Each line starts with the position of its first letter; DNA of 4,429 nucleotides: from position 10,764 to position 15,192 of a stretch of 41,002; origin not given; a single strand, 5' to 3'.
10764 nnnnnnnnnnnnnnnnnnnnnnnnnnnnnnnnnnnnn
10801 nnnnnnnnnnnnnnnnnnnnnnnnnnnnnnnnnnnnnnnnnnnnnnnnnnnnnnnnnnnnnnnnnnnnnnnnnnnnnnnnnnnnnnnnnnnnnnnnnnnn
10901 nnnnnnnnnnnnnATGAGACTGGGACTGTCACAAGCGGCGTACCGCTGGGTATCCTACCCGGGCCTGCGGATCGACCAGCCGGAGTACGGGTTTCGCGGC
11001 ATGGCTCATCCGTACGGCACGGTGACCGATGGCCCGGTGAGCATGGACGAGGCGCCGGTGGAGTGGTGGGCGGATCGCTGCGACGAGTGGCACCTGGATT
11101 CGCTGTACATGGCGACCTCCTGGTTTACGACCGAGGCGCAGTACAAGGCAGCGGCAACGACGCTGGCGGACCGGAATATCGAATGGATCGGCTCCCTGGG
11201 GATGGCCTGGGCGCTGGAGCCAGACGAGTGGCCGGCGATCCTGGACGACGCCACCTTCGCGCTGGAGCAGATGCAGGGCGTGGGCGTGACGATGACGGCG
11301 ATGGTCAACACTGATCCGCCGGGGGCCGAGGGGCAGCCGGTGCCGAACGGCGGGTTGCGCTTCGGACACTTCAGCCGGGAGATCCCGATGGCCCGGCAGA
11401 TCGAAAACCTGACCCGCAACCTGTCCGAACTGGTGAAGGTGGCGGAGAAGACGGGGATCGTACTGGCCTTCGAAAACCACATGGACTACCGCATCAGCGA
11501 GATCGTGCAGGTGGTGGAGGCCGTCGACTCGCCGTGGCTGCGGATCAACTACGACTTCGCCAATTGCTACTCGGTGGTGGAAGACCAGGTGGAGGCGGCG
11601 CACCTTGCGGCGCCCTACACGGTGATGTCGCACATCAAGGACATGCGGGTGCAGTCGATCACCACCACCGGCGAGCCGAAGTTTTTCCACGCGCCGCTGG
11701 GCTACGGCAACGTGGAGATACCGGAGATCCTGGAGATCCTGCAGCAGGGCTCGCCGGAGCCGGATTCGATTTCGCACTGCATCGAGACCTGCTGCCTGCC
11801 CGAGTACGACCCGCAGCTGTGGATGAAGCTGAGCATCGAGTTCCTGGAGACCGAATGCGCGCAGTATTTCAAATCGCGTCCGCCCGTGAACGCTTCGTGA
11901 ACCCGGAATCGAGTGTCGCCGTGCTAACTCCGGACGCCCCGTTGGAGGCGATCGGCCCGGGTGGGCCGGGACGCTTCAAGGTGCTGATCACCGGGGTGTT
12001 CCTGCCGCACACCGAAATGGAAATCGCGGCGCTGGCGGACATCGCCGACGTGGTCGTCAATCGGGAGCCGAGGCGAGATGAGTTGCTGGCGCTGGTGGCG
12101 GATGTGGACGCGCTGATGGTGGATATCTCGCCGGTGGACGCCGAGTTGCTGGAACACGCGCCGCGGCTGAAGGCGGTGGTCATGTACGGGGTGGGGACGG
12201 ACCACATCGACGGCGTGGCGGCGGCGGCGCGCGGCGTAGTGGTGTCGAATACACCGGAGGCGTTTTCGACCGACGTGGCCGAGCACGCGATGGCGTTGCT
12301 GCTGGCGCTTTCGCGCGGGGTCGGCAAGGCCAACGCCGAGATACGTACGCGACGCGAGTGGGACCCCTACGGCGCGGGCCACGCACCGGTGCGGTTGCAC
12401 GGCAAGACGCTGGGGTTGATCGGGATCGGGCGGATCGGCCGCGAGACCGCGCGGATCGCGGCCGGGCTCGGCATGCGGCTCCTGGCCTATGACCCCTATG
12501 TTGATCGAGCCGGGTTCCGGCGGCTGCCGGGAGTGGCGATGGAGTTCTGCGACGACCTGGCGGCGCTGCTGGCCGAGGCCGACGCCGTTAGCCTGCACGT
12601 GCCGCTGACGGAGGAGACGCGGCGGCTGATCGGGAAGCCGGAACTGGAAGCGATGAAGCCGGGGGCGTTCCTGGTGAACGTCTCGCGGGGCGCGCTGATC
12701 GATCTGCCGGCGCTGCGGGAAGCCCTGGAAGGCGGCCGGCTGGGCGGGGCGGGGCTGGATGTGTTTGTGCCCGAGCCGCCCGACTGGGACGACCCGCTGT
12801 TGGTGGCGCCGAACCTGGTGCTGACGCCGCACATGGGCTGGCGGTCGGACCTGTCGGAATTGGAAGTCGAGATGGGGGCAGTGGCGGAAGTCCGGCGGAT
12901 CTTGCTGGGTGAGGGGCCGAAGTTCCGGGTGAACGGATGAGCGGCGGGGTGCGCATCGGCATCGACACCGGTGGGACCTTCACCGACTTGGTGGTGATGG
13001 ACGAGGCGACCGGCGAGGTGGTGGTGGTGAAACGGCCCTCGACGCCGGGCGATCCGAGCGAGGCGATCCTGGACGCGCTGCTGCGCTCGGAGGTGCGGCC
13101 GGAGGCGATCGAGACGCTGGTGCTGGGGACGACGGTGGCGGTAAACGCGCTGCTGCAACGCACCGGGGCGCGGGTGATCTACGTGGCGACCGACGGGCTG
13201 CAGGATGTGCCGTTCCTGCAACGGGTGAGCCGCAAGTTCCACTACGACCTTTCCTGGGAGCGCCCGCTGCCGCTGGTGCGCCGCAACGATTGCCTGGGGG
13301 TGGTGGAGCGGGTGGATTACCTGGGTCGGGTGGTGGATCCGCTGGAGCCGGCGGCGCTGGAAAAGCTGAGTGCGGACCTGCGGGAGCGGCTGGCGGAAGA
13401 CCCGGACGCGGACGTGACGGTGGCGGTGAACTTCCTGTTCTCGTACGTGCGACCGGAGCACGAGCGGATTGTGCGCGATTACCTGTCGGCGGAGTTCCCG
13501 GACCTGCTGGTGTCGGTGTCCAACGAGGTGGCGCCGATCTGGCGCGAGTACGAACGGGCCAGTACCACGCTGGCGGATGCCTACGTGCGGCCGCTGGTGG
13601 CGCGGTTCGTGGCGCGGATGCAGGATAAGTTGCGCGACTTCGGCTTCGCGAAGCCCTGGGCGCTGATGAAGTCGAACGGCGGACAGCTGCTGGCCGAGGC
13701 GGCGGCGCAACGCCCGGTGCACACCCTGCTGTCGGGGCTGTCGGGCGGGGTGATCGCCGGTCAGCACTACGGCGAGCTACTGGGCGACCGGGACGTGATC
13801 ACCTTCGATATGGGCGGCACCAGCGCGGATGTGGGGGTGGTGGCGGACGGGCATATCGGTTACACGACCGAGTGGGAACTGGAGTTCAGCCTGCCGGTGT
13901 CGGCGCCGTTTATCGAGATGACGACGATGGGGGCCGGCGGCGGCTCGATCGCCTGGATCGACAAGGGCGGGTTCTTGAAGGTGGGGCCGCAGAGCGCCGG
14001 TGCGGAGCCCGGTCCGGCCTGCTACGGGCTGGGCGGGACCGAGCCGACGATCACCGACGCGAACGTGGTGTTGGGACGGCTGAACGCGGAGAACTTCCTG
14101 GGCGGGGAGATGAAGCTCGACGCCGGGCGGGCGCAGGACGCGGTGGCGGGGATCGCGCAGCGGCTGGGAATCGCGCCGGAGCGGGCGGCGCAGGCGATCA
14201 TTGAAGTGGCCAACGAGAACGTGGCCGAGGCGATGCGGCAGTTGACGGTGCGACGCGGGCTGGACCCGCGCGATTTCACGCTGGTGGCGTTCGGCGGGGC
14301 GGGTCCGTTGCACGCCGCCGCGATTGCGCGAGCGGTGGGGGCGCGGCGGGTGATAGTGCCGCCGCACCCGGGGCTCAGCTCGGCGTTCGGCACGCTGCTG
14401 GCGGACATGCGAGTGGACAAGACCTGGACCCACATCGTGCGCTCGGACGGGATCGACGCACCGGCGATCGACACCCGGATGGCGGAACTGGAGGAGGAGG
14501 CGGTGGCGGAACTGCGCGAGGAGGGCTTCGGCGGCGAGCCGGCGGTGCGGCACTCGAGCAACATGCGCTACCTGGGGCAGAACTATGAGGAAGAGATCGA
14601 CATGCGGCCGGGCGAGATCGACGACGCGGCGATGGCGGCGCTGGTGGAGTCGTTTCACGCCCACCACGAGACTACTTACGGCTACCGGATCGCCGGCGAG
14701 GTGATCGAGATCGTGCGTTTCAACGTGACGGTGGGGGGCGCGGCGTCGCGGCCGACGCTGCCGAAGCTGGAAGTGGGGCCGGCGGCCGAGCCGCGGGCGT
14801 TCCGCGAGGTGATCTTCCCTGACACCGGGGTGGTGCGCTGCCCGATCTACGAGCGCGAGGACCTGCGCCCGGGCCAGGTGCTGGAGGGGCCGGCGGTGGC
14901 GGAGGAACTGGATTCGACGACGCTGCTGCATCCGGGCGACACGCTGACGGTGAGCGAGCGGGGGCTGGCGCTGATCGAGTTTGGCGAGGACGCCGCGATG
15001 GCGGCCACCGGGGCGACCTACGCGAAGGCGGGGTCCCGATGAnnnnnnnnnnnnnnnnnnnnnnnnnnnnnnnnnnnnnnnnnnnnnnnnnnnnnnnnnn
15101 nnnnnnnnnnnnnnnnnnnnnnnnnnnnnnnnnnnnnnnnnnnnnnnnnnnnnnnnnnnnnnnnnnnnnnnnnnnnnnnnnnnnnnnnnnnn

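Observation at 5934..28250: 19-gene, ~22 kb co-directional supra-operon combining a peptide-type ABC importer, hydantoinase/oxoprolinase subunits, five xylose-isomerase-like TIM barrels and acid-sugar enzymes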

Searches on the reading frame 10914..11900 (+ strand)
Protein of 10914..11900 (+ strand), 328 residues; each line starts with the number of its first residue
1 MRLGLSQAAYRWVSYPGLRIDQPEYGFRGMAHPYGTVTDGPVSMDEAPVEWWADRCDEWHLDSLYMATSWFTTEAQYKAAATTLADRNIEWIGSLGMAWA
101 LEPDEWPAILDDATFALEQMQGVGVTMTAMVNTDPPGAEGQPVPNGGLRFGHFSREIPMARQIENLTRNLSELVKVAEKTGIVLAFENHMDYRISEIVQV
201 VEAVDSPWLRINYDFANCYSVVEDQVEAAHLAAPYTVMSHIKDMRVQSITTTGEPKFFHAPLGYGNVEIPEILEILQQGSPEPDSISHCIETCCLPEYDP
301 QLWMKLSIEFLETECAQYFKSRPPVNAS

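Call 4: search_protein_families(library=pfam, proteins=[window:10914-11900:+], max_evalue=0.001)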
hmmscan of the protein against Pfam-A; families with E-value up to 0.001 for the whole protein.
window:10914-11900:+ (328 aa): 1 family
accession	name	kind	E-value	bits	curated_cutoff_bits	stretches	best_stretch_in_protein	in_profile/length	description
PF01261.30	AP_endonuc_2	-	7.1e-20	72.2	31.1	1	78-278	31-218/249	Xylose isomerase-like TIM barrel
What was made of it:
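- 9908..11900 (+): g4 (9908-10888) and g5 (10914-11900): tandem TIM-X paralogues (xylose-isomerase-like TIM barrels). Pfam AP_endonuc_2 (call 4).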

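Call 7: search_protein_families(library=ncbifam, proteins=[window:10914-11900:+], max_evalue=0.00001)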
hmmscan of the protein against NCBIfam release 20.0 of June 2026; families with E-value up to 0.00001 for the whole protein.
window:10914-11900:+ (328 aa): 2 families
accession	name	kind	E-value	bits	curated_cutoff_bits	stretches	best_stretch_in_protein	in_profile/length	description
NF009688.0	PRK13209.1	subfamily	1.7e-09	37.1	317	1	166-279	136-244/286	L-ribulose-5-phosphate 3-epimerase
NF009689.0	PRK13210.1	subfamily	1.8e-09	37.2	200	1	164-278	130-245/286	L-ribulose-5-phosphate 3-epimerase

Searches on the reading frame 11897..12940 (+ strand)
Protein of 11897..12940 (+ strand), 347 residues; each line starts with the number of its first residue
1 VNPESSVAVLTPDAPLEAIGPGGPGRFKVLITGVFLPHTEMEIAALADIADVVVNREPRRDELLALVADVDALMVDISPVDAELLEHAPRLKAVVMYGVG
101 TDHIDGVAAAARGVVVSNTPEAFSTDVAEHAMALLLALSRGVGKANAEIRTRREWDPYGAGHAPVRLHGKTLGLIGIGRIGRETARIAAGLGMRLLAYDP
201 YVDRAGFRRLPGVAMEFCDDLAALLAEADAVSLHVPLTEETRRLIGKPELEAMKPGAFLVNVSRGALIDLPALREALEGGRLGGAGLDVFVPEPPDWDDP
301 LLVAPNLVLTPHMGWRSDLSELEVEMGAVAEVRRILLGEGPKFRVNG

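Call 4: search_protein_families(library=pfam, proteins=[window:11897-12940:+], max_evalue=0.001)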
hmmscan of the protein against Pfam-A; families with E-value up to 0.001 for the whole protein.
window:11897-12940:+ (347 aa): 3 families
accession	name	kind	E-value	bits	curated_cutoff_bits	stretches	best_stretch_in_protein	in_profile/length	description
PF02826.25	2-Hacid_dh_C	-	2.4e-54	183.8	25.1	1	132-314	1-178/178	D-isomer specific 2-hydroxyacid dehydrogenase, NAD binding domain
PF00389.36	2-Hacid_dh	-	1.1e-24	87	24.6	1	39-345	8-133/134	D-isomer specific 2-hydroxyacid dehydrogenase, catalytic domain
PF03446.21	NAD_binding_2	-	0.00042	20.8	21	1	172-264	2-94/161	NAD binding domain of 6-phosphogluconate dehydrogenase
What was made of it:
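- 11897..12940 (+): g6: D-isomer-specific 2-hydroxyacid dehydrogenase. Pfam 2-Hacid_dh plus 2-Hacid_dh_C (call 4).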

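Call 7: search_protein_families(library=ncbifam, proteins=[window:11897-12940:+], max_evalue=0.00001)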
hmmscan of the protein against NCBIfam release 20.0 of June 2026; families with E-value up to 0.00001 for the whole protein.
window:11897-12940:+ (347 aa): 21 families
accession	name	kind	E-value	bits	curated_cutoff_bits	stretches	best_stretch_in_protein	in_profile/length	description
TIGR01327.1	PGDH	equivalog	5.2e-77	259.8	454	1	43-346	13-311/525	phosphoglycerate dehydrogenase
NF009714.1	PRK13243.1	equivalog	5.3e-63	213.3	455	1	44-316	20-293/332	glyoxylate reductase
NF005069.0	PRK06487.1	equivalog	3.4e-56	190.6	448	1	39-320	17-295/320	2-hydroxyacid dehydrogenase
NF008759.0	PRK11790.1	equivalog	1.2e-51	175.7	404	1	60-315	45-296/410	phosphoglycerate dehydrogenase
NF005387.0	PRK06932.1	equivalog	1.2e-47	162.4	492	1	61-323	36-296/314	2-hydroxyacid dehydrogenase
NF011938.0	PRK15409.1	equivalog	2.8e-46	158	492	1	60-332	36-305/324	glyoxylate/hydroxypyruvate reductase GhrB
NF006263.0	PRK08410.1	equivalog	5.9e-39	134.3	389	1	40-319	13-290/311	D-2-hydroxyacid dehydrogenase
NF005750.0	PRK07574.1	equivalog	1.9e-38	132.6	329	1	82-314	106-335/386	NAD-dependent formate dehydrogenase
NF041369.1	Dhydh_Halo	equivalog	2.1e-37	129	400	1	99-320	64-279/305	D-2-hydroxyacid dehydrogenase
NF001309.0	PRK00257.1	equivalog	2.7e-32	112.2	434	2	165-313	112-255/379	4-phosphoerythronate dehydrogenase PdxB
NF000492.1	vanH_gen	exception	1.5e-31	109.6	540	1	94-290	70-252/312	D-lactate dehydrogenase VanH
NF000371.1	vanH_Agroup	exception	7.8e-27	94.3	700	1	92-291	73-258/322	VanH-A/VanH-Pt family D-lactate dehydrogenase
NF000004.1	vanH-D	exception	1.7e-26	93.1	550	1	86-291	69-259/323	D-lactate dehydrogenase VanH-D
NF000128.1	vanH-Sc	exception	2.8e-26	92.4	650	1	94-291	90-273/337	D-lactate dehydrogenase VanH-Sc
NF005027.0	PRK06436.1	equivalog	1.3e-25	90.2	261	1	92-333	51-277/303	2-hydroxyacid dehydrogenase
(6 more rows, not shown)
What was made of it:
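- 11897..12940 (+): NCBIfam matches are below all cut-offs (call 7).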

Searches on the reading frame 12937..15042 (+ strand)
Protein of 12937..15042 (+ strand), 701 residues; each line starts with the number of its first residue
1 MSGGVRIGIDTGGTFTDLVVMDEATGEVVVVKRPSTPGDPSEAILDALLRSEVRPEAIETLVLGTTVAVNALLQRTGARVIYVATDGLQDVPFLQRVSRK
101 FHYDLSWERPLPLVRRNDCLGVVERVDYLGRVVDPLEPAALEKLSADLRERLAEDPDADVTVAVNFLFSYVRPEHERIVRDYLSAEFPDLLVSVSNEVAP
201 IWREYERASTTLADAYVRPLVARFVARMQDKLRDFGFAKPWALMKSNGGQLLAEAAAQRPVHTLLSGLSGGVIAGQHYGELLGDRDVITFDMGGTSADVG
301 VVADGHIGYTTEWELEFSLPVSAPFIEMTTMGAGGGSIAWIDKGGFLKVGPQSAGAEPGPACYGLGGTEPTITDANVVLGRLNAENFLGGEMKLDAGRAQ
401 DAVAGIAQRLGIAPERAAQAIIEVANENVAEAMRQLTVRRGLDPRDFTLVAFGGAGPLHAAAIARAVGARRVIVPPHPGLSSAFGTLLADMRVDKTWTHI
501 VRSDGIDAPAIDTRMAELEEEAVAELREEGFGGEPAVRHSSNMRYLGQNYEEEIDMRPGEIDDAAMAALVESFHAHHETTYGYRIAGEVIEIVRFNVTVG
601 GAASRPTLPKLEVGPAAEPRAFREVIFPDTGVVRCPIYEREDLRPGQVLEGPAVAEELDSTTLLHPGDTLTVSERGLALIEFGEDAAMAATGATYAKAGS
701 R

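Call 4: search_protein_families(library=pfam, proteins=[window:12937-15042:+], max_evalue=0.001)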
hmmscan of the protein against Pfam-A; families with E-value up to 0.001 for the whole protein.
window:12937-15042:+ (701 aa): 4 families
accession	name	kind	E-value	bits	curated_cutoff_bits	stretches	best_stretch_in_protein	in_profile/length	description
PF01968.24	Hydantoinase_A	-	3.8e-92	309.1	22.9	1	207-494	1-290/291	Hydantoinase/oxoprolinase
PF05378.19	Hydant_A_N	-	3e-38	131.7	25.2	1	6-185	1-174/176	Hydantoinase/oxoprolinase N-terminal region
PF19278.4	Hydant_A_C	-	4e-09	36.6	21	1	511-671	14-181/193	Hydantoinase/oxoprolinase C-terminal domain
PF01869.26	BcrAD_BadFG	-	0.00042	20.4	31.5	0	7-67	1-71/271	BadF/BadG/BcrA/BcrD ATPase family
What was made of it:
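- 12937..17138 (+): g7 HyuA (12937-15042) and g8 HyuB (15039-17138), a hydantoinase/oxoprolinase-type ATP-dependent cyclic-amide hydrolase pair; HyuB carries a C-terminal Cys4 zinc-ribbon tail. Pfam Hydant_A_N/Hydantoinase_A/Hydant_A_C and Hydantoinase_B (call 4).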

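Call 7: search_protein_families(library=ncbifam, proteins=[window:12937-15042:+], max_evalue=0.00001)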
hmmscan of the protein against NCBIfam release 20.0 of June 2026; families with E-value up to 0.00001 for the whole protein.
window:12937-15042:+ (701 aa): 3 families
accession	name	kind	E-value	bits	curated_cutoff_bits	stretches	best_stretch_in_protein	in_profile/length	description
NF050156.1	CapLactmsAlpCapA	equivalog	5.2e-156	520.8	1000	1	6-677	2-682/689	caprolactamase subunit alpha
NF042975.2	AcphenoCarb_ApcC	equivalog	3.7e-89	299.8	1500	1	7-690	11-719/733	acetophenone carboxylase subunit gamma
NF042960.1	AcphenoCarb_ApcA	equivalog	3.4e-58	197.4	1250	1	175-678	154-653/658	acetophenone carboxylase subunit alpha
